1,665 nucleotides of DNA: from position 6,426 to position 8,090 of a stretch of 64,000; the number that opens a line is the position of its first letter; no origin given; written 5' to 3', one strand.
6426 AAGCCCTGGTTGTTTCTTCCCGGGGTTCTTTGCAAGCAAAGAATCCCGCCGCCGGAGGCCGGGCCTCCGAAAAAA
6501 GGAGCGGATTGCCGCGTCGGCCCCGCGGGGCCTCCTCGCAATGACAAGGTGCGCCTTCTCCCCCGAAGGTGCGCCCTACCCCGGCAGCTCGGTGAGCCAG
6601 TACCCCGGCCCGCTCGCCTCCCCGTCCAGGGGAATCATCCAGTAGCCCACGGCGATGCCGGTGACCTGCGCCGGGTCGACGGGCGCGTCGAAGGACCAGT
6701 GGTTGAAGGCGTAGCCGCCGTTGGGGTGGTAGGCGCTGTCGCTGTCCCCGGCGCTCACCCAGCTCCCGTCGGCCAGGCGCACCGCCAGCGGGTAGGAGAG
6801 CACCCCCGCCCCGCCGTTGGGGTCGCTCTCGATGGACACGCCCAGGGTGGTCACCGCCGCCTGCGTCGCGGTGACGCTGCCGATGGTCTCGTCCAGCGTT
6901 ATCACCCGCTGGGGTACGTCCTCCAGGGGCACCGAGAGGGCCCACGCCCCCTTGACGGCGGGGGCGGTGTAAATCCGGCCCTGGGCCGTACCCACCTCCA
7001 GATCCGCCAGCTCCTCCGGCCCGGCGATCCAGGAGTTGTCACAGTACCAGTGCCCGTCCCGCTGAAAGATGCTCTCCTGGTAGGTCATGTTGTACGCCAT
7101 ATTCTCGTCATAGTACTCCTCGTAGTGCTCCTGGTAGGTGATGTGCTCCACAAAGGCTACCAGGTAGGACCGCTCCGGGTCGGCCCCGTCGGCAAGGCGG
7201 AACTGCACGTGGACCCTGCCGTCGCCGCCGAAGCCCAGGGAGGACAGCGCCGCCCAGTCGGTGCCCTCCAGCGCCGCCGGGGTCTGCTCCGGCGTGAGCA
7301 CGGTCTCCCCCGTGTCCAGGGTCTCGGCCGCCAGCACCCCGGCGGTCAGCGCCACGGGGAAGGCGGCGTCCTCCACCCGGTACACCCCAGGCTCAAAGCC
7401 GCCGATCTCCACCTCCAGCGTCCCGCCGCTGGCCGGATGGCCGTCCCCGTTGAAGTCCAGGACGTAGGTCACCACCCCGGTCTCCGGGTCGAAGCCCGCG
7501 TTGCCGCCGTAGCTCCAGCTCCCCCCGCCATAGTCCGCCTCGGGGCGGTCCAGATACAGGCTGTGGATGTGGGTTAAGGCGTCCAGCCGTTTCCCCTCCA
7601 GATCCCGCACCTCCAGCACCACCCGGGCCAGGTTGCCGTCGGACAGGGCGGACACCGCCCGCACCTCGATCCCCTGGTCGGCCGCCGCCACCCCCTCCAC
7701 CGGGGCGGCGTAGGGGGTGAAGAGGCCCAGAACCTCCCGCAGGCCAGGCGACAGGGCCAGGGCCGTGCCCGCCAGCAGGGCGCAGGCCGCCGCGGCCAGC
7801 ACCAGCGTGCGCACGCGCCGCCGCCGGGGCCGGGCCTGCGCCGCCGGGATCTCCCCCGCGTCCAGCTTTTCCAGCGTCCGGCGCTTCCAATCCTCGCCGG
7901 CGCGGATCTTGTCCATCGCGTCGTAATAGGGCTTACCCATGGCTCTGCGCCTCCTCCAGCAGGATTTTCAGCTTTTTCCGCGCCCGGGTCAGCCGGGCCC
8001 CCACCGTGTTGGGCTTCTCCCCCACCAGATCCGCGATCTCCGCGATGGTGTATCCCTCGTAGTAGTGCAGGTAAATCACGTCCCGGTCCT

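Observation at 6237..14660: Two inverted copies of a ~260-bp GC-rich structured element with compensatory substitutions bracket a 7.9-kb envelope/sporulation gene block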

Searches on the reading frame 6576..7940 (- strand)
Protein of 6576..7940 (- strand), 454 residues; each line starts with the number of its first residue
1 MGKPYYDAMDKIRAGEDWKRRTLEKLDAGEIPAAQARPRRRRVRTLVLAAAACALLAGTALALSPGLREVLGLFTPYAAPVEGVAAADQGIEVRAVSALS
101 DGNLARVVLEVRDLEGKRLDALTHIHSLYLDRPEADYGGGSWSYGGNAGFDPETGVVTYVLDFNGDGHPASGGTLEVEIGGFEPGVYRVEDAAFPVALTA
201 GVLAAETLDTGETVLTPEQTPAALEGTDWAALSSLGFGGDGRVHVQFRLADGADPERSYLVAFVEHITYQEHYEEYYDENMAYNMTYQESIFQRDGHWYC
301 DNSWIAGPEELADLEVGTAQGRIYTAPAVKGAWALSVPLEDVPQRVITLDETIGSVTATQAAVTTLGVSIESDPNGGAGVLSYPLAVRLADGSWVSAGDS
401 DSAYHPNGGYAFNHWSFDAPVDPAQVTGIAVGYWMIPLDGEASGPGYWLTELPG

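Call 17: find_encoding_contigs(protein=window:6576-7940:-, flank=6000, max_places=10)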
Protein window:6576-7940:- (454 aa): 3 contigs read that carry it; 1 place shown.
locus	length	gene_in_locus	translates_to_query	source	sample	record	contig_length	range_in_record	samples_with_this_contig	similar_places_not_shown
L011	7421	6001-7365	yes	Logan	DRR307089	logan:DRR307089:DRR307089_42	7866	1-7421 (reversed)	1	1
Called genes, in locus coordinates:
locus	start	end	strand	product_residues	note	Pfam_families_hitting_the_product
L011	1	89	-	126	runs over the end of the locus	PF12680:SnoaL_2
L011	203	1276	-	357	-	-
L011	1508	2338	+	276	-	-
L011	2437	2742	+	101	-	PF01740:STAS, PF13466:STAS_2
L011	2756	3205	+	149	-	PF13581:HATPase_c_2, PF02518:HATPase_c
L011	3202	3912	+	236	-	PF04542:Sigma70_r2, PF04539:Sigma70_r3, PF08281:Sigma70_r4_2, PF04545:Sigma70_r4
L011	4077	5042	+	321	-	PF00535:Glycos_transf_2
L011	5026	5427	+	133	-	PF04138:GtrA_DPMS_TM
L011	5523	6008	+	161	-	PF04542:Sigma70_r2, PF08281:Sigma70_r4_2, PF04545:Sigma70_r4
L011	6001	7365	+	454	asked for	-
